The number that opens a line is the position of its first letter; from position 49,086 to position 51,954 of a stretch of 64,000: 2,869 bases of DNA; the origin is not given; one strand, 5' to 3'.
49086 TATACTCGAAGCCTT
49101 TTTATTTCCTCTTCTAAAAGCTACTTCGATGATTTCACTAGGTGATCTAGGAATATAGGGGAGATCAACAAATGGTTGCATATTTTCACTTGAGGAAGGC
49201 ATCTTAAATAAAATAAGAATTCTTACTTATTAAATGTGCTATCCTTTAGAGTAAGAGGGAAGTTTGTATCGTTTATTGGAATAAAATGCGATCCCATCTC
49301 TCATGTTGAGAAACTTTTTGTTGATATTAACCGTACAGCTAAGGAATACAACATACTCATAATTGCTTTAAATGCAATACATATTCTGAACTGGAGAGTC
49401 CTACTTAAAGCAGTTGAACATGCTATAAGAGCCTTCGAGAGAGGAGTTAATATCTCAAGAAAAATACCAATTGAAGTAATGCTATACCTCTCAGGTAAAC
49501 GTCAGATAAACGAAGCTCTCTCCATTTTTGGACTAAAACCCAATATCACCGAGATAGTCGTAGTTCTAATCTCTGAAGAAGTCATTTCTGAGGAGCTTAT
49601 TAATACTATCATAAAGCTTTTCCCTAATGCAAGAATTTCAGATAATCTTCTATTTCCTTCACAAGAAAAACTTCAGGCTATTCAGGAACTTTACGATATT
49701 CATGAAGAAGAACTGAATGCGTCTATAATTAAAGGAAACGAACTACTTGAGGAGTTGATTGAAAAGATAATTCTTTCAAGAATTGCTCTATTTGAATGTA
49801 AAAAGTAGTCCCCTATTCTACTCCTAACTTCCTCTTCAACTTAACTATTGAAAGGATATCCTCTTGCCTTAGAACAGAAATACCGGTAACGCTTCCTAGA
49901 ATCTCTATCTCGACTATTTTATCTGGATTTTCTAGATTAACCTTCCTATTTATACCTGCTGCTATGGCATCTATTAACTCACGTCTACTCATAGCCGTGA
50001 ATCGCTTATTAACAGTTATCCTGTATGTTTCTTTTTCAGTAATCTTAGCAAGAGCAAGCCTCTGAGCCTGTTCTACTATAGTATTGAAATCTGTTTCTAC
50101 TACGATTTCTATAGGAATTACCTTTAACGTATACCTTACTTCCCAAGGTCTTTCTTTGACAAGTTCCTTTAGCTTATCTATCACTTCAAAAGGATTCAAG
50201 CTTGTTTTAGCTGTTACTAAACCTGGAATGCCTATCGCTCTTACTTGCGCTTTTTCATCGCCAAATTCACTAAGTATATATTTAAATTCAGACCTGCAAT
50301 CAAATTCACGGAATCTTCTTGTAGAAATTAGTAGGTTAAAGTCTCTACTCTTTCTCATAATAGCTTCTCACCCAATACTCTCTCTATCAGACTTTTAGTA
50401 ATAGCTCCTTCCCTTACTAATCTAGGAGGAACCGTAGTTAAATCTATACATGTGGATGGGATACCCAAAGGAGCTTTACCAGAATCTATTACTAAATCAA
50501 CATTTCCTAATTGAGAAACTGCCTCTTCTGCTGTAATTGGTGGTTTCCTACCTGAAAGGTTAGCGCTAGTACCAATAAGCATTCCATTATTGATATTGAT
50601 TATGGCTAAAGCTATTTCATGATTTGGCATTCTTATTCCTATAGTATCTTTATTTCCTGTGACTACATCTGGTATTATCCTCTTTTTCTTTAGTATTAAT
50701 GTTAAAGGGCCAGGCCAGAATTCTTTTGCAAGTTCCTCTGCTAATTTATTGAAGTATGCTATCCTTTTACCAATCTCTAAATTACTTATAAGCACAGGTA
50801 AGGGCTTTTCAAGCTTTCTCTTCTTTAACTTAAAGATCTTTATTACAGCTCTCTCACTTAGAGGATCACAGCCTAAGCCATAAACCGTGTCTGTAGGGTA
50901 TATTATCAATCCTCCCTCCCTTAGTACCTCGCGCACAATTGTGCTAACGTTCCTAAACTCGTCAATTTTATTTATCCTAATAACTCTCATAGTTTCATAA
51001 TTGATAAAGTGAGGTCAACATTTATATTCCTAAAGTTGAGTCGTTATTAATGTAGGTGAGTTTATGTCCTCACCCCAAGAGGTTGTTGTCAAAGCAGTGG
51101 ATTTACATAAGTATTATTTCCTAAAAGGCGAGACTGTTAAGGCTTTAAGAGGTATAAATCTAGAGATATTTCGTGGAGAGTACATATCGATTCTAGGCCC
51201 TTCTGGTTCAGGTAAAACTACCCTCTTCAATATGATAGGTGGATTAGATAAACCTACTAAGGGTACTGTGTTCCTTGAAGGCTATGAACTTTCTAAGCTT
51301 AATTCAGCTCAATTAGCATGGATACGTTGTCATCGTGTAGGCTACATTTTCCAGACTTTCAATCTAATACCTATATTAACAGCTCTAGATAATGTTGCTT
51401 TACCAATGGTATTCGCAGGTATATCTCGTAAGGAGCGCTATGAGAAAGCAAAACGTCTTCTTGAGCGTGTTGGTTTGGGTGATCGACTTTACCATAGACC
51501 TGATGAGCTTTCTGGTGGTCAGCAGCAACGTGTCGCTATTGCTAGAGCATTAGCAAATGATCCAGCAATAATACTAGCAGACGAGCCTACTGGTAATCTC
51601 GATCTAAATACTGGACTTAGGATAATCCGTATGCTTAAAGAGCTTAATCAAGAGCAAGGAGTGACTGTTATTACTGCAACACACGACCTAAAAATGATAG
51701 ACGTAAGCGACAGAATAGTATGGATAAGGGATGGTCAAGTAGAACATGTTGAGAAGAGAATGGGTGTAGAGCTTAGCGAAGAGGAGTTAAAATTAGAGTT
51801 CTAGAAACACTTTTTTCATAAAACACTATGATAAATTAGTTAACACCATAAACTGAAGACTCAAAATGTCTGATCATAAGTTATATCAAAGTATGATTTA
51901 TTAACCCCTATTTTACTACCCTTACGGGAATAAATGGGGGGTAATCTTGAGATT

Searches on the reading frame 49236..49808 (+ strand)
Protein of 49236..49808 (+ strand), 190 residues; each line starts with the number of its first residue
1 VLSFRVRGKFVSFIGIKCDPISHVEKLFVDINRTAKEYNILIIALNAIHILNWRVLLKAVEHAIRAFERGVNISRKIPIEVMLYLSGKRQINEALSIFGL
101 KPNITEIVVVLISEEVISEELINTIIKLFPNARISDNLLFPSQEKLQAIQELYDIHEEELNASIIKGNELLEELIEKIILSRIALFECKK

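Call 53: search_protein_families(library=pfam, proteins=[window:49236-49808:+], max_evalue=0.001)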
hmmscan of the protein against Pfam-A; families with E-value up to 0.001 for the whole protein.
window:49236-49808:+ (190 aa): 1 family
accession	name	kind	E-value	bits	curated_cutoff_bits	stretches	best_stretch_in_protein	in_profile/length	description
PF08617.15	CGI-121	-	4.7e-15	56.4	25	1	36-185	19-157/159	Kinase binding protein CGI-121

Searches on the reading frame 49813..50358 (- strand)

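Call 53: search_protein_families(library=pfam, proteins=[window:49813-50358:-], max_evalue=0.001)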
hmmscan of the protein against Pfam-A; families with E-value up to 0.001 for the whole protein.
window:49813-50358:- (181 aa): 1 family
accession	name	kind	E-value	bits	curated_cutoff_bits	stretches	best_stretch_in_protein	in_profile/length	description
PF02926.22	THUMP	-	1.6e-10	41.7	20.6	1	88-162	1-83/84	THUMP domain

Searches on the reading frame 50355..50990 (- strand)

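Call 53: search_protein_families(library=pfam, proteins=[window:50355-50990:-], max_evalue=0.001)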
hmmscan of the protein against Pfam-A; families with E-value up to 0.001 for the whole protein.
window:50355-50990:- (211 aa): 1 family
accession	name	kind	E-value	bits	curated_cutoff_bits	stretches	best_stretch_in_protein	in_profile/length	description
PF01300.24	Sua5_yciO_yrdC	-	8e-58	195.3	25.1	1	21-195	1-178/178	Telomere recombination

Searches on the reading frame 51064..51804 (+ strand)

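Call 53: search_protein_families(library=pfam, proteins=[window:51064-51804:+], max_evalue=0.001)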
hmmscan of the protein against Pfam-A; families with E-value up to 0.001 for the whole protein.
window:51064-51804:+ (246 aa): 3 families
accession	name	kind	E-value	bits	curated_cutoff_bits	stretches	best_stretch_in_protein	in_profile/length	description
PF00005.33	ABC_tran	-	3.1e-35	122.2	25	1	28-176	1-136/137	ABC transporter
PF02463.25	SMC_N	-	3.1e-06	27.2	40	0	131-222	125-212/220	RecF/RecN/SMC N terminal domain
PF13304.12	AAA_21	-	4.1e-05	24.2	27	0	132-213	221-304/304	AAA domain, putative AbiEii toxin, Type IV TA system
